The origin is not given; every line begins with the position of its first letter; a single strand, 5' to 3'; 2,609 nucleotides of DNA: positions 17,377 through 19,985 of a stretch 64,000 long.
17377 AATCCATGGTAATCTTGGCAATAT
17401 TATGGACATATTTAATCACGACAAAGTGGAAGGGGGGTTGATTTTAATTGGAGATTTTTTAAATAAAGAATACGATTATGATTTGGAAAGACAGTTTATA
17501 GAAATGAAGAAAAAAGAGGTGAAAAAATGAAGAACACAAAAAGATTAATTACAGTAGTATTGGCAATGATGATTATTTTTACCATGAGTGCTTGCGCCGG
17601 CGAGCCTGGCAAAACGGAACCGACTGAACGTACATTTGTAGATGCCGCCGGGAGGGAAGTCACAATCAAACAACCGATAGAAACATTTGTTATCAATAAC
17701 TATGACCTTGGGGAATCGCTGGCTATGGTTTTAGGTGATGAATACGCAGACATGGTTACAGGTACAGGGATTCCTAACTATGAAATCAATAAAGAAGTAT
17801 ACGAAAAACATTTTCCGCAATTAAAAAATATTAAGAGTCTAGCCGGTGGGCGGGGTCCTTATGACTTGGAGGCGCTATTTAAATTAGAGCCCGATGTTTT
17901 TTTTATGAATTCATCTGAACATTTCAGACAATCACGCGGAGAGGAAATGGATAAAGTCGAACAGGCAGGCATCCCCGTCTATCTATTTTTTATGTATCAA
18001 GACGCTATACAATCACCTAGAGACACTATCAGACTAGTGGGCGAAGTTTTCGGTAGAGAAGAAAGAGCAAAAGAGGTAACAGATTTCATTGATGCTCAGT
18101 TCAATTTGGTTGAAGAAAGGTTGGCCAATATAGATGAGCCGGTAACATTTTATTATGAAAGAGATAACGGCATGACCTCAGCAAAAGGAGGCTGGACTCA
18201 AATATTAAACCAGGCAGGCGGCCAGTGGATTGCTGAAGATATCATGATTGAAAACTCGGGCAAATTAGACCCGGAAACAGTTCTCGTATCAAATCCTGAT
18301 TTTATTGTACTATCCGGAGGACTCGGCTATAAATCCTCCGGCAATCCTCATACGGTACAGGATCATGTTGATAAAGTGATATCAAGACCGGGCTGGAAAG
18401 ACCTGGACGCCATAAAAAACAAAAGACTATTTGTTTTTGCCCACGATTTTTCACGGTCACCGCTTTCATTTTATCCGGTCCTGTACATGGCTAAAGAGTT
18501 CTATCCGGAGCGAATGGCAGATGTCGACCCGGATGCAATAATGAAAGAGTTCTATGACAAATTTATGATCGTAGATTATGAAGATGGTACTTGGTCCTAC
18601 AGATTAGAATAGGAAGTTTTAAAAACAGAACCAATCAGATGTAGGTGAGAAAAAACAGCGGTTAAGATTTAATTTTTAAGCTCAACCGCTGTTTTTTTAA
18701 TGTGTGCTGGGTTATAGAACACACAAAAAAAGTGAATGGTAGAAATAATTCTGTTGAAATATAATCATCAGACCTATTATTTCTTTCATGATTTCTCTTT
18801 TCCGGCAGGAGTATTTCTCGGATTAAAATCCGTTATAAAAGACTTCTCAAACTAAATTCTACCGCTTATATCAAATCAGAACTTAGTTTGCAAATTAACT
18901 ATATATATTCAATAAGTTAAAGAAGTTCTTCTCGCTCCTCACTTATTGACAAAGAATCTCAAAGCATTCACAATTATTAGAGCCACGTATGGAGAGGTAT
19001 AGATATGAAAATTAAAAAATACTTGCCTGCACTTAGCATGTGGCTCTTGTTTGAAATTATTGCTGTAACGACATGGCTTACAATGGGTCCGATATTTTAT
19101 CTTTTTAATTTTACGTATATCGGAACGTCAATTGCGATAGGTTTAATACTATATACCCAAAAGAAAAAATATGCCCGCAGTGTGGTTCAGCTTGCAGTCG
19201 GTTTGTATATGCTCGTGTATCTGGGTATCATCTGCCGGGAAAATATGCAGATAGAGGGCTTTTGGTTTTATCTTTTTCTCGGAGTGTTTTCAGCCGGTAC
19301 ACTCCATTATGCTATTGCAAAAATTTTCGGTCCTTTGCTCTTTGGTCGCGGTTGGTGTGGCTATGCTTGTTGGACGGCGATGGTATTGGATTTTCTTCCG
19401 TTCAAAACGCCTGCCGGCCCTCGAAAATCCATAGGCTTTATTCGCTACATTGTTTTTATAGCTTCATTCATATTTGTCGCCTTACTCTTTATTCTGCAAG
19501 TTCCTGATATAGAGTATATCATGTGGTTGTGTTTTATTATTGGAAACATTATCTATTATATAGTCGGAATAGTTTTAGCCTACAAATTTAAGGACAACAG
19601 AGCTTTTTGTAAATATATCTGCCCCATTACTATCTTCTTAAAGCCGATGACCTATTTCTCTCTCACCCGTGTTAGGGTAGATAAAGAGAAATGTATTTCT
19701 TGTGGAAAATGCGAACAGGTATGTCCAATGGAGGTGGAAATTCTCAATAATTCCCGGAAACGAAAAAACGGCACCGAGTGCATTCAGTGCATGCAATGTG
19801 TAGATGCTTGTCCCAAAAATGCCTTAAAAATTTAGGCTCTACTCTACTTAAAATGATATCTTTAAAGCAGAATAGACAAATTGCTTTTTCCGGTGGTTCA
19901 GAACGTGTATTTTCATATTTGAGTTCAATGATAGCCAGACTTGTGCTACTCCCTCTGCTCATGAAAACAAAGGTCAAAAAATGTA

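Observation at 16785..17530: Disrupted CbiF/CobM-like tetrapyrrole methylase embedded in a B12-regulated uptake operon that has two substrate-binding proteins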

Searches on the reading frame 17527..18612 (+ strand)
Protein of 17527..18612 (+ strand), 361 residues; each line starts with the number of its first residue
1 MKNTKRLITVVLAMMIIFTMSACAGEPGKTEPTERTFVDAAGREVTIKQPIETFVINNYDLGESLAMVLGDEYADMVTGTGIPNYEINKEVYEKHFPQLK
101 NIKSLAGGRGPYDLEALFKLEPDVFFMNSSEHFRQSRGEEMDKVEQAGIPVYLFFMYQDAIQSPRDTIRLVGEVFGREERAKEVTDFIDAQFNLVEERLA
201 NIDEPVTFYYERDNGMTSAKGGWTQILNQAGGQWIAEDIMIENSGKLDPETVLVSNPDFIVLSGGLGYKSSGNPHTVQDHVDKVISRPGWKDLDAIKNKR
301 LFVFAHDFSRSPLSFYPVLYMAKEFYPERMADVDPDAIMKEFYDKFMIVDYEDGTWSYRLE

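Call 6: search_protein_families(library=pfam, proteins=[window:17527-18612:+])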
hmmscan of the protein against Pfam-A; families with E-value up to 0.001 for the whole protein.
window:17527-18612:+ (361 aa): 1 family
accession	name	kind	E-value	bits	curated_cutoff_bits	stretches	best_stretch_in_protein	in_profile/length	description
PF01497.23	Peripla_BP_2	-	2e-23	83.5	27.5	1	105-303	42-230/235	Periplasmic binding protein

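Call 7: search_protein_families(library=ncbifam, proteins=[window:17527-18612:+])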
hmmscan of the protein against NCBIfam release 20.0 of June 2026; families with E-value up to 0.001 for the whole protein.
window:17527-18612:+ (361 aa): 6 families
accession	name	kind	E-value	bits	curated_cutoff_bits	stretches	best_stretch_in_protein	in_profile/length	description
NF010649.0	PRK14048.1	equivalog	2e-26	93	374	1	6-356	7-369/374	ferrichrome/ferrioxamine B periplasmic transporter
TIGR04281.1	peripla_PGF_1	equivalog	3.1e-21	75.9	325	1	38-332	8-271/330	PGF-CTERM-anchored ABC transporter substrate-binding protein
TIGR03659.1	IsdE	equivalog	4.4e-06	26.1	298.65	1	113-303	86-266/292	heme ABC transporter substrate-binding protein IsdE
NF047879.1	catechol_SstD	exception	4.8e-06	25.8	450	1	113-302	128-314/343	ferrated catecholamine ABC transporter substrate-binding lipoprotein SstD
TIGR03868.1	F420-O_ABCperi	hypoth_equivalog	2.9e-05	23.4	392.4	1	115-304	72-262/287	putative F420-0 ABC transporter substrate-binding protein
NF008200.0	PRK10957.1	equivalog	3.7e-05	22.8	205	1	102-303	108-304/330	Fe2+-enterobactin ABC transporter substrate-binding protein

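Call 56: list_cluster_members(proteins=[window:17527-18612:+, window:15990-16781:+, window:3435-4190:-, window:42872-44740:+, window:55109-56518:-, window:58689-60149:+])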
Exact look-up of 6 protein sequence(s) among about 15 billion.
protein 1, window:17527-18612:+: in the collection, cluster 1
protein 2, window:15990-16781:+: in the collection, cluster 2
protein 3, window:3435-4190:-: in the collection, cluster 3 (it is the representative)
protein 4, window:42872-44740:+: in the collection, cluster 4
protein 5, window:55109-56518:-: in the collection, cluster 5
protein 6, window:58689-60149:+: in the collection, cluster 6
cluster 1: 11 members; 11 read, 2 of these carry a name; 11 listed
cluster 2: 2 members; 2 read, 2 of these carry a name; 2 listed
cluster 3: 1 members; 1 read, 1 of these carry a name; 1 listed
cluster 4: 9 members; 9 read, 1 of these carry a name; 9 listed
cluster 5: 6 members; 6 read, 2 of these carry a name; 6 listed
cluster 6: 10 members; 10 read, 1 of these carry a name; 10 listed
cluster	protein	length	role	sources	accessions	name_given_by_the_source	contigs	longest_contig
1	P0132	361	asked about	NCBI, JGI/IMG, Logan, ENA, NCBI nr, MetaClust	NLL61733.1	MAG: ABC transporter substrate-binding protein [Candidatus Atribacteria bacterium] | ABC transporter substrate-binding protein [Candidatus Atribacteria bacterium] | \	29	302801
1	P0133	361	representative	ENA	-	-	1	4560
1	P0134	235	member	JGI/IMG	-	iron complex transport system substrate-binding protein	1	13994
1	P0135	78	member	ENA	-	-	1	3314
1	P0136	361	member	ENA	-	-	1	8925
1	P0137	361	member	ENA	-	-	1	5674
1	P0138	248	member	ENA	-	-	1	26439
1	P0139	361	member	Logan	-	-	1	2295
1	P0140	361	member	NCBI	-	-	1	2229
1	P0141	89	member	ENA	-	-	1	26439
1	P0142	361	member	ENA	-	-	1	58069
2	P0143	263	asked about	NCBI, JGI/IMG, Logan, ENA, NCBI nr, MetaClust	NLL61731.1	MAG: ABC transporter ATP-binding protein [Candidatus Atribacteria bacterium] | ABC transporter ATP-binding protein [Candidatus Atribacteria bacterium] | \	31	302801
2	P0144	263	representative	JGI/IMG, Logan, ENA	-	iron complex transport system ATP-binding protein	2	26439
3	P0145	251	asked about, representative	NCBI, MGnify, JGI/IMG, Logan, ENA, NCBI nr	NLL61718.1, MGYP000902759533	MAG: precorrin-4 C(11)-methyltransferase [Candidatus Atribacteria bacterium] | FL=1 | precorrin-4 C(11)-methyltransferase [Candidatus Atribacteria bacterium]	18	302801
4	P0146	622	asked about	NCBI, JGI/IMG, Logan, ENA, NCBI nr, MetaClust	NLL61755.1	MAG: selenocysteine-specific translation elongation factor [Candidatus Atribacteria ... | selenocysteine-specific translation elongation factor [Candidatus Atribacteria bacterium] | \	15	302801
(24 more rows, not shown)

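Call 68: search_solved_structures(query=window:17527-18612:+, max_evalue=0.001)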
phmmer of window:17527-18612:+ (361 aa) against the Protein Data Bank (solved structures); distinct sequences matched with E-value up to 0.001: 13.
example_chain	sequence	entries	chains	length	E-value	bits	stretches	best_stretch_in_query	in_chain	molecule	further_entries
4mo9_A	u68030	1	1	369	2e-35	125.9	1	32-357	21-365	Periplasmic binding protein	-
9hrj_A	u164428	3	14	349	5.5e-30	108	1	37-353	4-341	Periplasmic substrate-binding transport protein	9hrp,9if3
9ht5_A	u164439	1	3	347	5.7e-30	107.9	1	37-352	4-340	Periplasmic substrate-binding transport protein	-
6b2x_A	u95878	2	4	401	1.2e-29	106.8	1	33-355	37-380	Solute-binding periplasmic protein of iron/siderophore ABC transporter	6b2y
2etv_A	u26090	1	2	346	2.8e-17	66.2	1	39-345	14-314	iron(III) ABC transporter, periplasmic iron-binding protein, putative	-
3psa_A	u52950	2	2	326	3.4e-13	52.8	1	36-352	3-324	protein HI_1472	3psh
4hn9_A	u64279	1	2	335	4.8e-09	39.1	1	32-346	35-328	Iron complex transport system substrate-binding protein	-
4n01_A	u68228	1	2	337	1.1e-07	34.6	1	75-299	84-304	Periplasmic binding protein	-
4ovk_A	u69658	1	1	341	4.6e-07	32.6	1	33-348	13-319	Periplasmic binding protein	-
4pag_A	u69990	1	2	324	6e-06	28.9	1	35-350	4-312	Periplasmic binding protein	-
5gj3_A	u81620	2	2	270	1.2e-05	28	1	67-301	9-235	Periplasmic binding protein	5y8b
4m7o_A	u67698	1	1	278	0.00012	24.7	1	114-304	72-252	Iron-binding protein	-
8b7x_A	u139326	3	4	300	0.00014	24.4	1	29-202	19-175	Siderophore ABC transporter substrate-binding protein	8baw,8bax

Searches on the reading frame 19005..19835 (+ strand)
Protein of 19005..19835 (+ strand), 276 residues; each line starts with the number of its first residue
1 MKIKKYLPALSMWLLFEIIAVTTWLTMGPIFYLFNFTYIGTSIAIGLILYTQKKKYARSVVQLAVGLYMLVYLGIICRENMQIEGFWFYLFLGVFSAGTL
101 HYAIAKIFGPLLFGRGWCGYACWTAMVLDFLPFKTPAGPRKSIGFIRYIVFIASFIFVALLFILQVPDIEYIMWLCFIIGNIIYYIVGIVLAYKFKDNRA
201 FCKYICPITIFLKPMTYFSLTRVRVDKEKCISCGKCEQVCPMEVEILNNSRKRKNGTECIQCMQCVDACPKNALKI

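Call 6: search_protein_families(library=pfam, proteins=[window:19005-19835:+])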
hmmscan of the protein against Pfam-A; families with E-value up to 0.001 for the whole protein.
window:19005-19835:+ (276 aa): 15 families
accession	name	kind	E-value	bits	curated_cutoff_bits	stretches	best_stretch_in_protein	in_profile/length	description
PF00037.32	Fer4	-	8.4e-12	44.8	21.1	2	224-243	2-21/24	4Fe-4S binding domain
PF13187.11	Fer4_9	-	5.6e-11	42.7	27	1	229-273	1-51/52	4Fe-4S dicluster domain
PF13237.11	Fer4_10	-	6.9e-11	42.3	25.5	1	223-270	2-53/53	4Fe-4S dicluster domain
PF12838.12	Fer4_7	-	3.6e-09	37.4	27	1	201-243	7-51/52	4Fe-4S dicluster domain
PF12837.12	Fer4_6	-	1.4e-08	34.7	25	1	223-243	2-22/24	4Fe-4S binding domain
PF12797.12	Fer4_2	-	3.6e-07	30.1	24.5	1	222-241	2-21/22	4Fe-4S binding domain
PF12800.12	Fer4_4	-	1e-06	29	24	0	258-271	3-16/17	4Fe-4S binding domain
PF12801.12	Fer4_5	-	3.7e-06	27.2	22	1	187-218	10-40/48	4Fe-4S binding domain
PF14697.11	Fer4_21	-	4.8e-06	27.1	35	1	224-275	2-58/59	4Fe-4S dicluster domain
PF13746.11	Fer4_18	-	1.1e-05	26.1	27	1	225-270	56-96/114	4Fe-4S dicluster domain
PF13534.11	Fer4_17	-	1.9e-05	25.6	22.2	0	228-244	44-60/61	4Fe-4S dicluster domain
PF13484.11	Fer4_16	-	0.00013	23.1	30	0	258-275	1-18/66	4Fe-4S double cluster binding domain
PF13370.11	Fer4_13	-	0.00033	21.7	24.5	0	225-242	1-18/58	4Fe-4S single cluster domain of Ferredoxin I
PF12798.12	Fer4_3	-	0.00048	21.2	27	0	259-273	1-15/15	4Fe-4S binding domain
PF25160.1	LdpA_Fe-S-bd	-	0.00052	20.2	27.6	1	202-243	9-41/49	LdpA Fe-S cluster-binding domain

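Call 7: search_protein_families(library=ncbifam, proteins=[window:19005-19835:+])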
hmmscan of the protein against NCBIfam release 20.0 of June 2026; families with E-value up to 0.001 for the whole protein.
window:19005-19835:+ (276 aa): 42 families (the best 25 are shown)
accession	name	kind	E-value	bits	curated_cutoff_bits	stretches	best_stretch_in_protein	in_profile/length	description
NF007013.0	PRK09477.1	equivalog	1.7e-15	56.9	234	1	105-276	92-276/286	quinol dehydrogenase ferredoxin subunit NapH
TIGR02163.1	napH_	subfamily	1.8e-15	57.2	213.05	1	107-275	71-252/255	NapH/MauN family ferredoxin-type protein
NF043039.1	HgcAB_like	equivalog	4.7e-13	49.5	285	1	118-274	192-349/350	HgcAB-like fusion protein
NF038196.1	ferrodoxin_EFR1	subfamily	8.2e-11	42.4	75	1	222-275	179-230/242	EFR1 family ferrodoxin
NF007382.0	PRK09898.1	equivalog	3.1e-10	39.9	213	1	202-276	131-200/208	ferredoxin-like protein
NF058577.1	FdxA_fam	equivalog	5e-09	36.2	65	2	227-273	6-52/52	4Fe-4S ferredoxin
NF006221.0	PRK08348.1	subfamily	1.7e-08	34.2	124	1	222-275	38-93/136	NADH-plastoquinone oxidoreductase subunit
TIGR04395.1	cutC_activ_rSAM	equivalog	3.1e-08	33.3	360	1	222-276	48-105/309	choline TMA-lyase-activating enzyme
TIGR01971.1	NuoI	subfamily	3.1e-08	33.2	113.05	1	219-275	34-99/121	NADH-quinone oxidoreductase, chain I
TIGR02494.1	PFLE_PFLC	subfamily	4.3e-08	32.8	174.35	1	222-276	42-99/293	glycyl-radical enzyme activating protein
NF040864.1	HgcB_ferredoxin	equivalog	6.9e-08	32.2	99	1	222-276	8-63/93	mercury methylation ferredoxin HgcB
NF040770.1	hetero_SS_HdrA2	exception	2.1e-07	29.5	1100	1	223-275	572-624/777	CoB-CoM heterodisulfide reductase HdrA2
NF043069.1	T4HPD_activ_SAM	equivalog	1.7e-06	27.7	425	1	220-275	43-98/299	trans-4-hydroxy-L-proline dehydratase activase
TIGR02745.1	ccoG_rdxA_fixG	equivalog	2.8e-06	26.6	316.7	1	227-271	230-269/435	cytochrome c oxidase accessory protein CcoG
NF042909.1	FMH_DH_FwdF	exception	4.3e-06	26.1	375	1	201-276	232-313/336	tungsten-dependent formylmethanofuran dehydrogenase subunit FwdF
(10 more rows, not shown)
